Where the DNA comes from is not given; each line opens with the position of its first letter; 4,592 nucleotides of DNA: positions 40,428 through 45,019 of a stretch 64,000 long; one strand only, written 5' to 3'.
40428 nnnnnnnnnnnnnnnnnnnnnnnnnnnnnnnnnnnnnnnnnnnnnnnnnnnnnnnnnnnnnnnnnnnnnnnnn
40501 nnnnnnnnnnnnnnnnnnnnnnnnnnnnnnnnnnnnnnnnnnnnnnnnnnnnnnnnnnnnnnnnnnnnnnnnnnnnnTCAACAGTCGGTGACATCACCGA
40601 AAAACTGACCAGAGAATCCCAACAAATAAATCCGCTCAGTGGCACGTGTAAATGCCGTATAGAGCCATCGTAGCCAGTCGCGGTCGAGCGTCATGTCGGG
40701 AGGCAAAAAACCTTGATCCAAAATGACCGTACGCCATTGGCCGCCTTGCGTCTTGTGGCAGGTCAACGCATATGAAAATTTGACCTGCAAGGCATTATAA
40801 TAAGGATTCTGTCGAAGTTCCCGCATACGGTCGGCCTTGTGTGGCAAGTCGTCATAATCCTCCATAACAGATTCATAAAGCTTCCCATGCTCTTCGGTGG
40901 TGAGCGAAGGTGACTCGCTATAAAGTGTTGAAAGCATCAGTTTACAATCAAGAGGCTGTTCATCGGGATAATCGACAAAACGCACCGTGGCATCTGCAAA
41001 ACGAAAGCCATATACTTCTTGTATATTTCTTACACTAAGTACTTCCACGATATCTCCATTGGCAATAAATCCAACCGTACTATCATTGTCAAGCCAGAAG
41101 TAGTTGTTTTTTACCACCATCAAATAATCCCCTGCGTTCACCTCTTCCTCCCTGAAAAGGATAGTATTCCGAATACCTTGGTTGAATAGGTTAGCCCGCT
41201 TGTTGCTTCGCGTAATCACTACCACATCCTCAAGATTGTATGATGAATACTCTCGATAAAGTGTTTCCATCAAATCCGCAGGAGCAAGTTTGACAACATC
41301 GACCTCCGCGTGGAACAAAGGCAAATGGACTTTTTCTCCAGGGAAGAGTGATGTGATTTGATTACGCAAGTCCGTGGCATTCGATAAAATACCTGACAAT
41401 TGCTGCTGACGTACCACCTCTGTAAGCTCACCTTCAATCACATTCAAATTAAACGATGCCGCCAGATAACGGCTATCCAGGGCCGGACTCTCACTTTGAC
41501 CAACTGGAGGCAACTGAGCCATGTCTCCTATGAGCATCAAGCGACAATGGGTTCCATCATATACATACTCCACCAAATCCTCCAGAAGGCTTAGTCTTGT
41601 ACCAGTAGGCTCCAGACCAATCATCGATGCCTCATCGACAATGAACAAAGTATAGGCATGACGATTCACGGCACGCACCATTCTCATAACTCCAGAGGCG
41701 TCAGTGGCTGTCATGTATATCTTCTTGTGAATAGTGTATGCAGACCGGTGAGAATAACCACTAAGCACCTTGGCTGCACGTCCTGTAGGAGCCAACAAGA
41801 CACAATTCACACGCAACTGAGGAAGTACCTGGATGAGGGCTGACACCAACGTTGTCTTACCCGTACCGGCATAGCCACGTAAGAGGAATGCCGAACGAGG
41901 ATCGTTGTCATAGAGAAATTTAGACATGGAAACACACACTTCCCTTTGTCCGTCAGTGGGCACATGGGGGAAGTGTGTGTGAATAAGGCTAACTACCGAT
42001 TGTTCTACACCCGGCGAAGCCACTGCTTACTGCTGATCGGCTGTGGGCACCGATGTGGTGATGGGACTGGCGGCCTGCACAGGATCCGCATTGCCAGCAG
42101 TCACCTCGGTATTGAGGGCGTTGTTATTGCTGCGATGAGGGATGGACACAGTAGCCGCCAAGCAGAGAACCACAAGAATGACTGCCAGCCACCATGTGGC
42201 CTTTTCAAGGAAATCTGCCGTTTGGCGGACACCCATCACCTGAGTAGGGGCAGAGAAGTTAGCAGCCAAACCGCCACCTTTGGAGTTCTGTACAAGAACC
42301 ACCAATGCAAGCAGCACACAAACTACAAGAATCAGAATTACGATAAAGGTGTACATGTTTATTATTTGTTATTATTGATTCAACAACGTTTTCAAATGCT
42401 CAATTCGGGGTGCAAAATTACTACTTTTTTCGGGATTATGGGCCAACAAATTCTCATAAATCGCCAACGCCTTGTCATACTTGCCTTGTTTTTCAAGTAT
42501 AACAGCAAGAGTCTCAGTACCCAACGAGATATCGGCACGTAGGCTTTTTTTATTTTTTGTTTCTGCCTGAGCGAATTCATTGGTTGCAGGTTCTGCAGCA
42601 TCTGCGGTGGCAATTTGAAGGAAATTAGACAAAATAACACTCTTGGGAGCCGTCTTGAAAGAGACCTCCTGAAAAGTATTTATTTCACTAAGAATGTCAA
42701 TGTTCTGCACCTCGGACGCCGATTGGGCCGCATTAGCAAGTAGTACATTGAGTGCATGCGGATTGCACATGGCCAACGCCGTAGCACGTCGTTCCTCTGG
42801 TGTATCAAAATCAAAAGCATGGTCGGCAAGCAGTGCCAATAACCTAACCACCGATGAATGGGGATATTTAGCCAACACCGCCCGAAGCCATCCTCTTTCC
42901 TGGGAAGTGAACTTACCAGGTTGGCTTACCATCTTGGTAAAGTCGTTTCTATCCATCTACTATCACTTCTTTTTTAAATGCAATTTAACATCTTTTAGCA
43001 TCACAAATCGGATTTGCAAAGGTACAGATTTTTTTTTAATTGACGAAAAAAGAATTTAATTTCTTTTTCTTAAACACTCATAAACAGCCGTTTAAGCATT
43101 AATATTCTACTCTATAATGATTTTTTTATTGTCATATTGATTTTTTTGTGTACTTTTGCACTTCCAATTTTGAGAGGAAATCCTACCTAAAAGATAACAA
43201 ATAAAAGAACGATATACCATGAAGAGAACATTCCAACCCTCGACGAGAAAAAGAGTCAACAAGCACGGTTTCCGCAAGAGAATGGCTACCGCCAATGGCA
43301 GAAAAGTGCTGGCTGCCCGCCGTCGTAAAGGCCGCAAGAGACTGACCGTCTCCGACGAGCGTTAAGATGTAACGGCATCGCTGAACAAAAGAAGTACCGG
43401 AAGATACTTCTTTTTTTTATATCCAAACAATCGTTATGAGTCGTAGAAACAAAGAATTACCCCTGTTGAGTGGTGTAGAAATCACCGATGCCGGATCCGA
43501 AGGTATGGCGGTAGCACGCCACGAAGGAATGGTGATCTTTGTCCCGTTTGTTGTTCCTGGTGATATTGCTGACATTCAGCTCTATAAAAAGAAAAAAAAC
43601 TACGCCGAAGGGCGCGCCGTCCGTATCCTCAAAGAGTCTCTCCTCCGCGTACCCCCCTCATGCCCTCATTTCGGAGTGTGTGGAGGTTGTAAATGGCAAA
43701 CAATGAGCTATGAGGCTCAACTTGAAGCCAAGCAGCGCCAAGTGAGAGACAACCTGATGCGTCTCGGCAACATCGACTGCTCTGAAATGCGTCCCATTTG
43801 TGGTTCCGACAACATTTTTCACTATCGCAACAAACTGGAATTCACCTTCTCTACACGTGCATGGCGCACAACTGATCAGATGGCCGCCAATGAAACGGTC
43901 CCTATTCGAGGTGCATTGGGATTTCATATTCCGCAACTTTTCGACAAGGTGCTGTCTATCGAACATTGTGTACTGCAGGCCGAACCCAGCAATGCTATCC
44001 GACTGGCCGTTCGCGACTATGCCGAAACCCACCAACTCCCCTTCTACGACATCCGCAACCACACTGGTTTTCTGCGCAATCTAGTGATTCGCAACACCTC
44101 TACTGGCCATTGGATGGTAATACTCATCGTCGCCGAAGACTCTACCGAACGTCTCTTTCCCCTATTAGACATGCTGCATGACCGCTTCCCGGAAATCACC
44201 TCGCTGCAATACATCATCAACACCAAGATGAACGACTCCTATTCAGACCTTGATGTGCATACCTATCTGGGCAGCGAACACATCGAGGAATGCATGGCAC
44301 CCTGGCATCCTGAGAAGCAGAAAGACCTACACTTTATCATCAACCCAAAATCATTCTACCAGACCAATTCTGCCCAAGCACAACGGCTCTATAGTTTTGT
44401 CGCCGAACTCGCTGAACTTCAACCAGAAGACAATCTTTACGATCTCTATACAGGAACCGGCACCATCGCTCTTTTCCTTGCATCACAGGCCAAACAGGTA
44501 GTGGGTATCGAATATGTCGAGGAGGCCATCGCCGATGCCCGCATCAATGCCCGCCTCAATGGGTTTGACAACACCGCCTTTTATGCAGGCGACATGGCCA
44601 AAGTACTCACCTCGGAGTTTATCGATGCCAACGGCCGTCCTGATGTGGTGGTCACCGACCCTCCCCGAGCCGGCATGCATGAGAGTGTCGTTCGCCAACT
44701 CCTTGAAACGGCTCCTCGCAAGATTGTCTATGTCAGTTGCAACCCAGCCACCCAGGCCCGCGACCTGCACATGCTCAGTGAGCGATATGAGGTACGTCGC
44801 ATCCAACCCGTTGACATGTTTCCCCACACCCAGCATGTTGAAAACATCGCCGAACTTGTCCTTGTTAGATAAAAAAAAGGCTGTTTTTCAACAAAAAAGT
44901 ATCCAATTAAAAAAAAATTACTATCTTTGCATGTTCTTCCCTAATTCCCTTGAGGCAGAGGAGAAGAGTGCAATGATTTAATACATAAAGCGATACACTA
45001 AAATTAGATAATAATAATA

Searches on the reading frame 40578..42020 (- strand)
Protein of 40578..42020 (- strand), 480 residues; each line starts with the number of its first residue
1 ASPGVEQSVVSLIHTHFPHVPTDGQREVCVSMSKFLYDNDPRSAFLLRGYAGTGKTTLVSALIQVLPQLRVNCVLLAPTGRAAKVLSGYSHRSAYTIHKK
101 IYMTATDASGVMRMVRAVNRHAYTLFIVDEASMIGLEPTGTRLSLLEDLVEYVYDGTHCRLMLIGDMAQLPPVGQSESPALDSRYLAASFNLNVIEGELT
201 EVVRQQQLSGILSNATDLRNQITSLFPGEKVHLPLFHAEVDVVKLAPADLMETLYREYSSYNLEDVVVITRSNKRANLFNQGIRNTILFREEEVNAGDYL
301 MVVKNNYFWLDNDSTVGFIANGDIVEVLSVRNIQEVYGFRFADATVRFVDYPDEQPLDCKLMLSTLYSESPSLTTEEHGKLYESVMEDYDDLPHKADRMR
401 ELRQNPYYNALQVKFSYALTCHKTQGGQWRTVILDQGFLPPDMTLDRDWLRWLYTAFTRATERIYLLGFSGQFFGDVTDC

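Call 73: search_protein_families(library=pfam, proteins=[window:40578-42020:-], max_evalue=0.00001)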
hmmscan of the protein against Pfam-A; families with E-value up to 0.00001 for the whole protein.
window:40578-42020:- (480 aa): 5 families
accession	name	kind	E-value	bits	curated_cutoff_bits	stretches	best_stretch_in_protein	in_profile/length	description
PF13604.12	AAA_30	-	7.2e-22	78.5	27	1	41-220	17-170/191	AAA domain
PF13245.12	AAA_19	-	1.1e-20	74.6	25.1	1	43-175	12-134/134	AAA domain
PF13538.12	UvrD_C_2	-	1e-14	54.5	27.4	1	416-466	2-51/52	UvrD-like helicase C-terminal domain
PF05970.20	PIF1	-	1.3e-10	41.7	25.9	1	24-207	5-191/223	PIF1-like helicase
PF13401.12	AAA_22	-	3.4e-06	27.8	27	0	43-166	6-123/130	AAA domain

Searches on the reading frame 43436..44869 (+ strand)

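Call 73: search_protein_families(library=pfam, proteins=[window:43436-44869:+], max_evalue=0.00001)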
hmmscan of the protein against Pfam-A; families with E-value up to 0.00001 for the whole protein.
window:43436-44869:+ (478 aa): 5 families
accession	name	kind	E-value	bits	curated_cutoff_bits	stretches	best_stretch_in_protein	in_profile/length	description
PF05958.17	tRNA_U5-meth_tr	-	1.1e-22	81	23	1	294-470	166-350/357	tRNA (Uracil-5-)-methyltransferase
PF13847.12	Methyltransf_31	-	4.8e-13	49.5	27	1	331-408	4-81/145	Methyltransferase domain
PF01938.26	TRAM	-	9.9e-09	35.4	21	1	14-62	10-61/61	TRAM domain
PF05175.20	MTS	-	7e-06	26.2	23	0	330-428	31-128/170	Methyltransferase small domain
PF13649.12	Methyltransf_25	-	9e-06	26.7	27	0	336-391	3-59/97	Methyltransferase domain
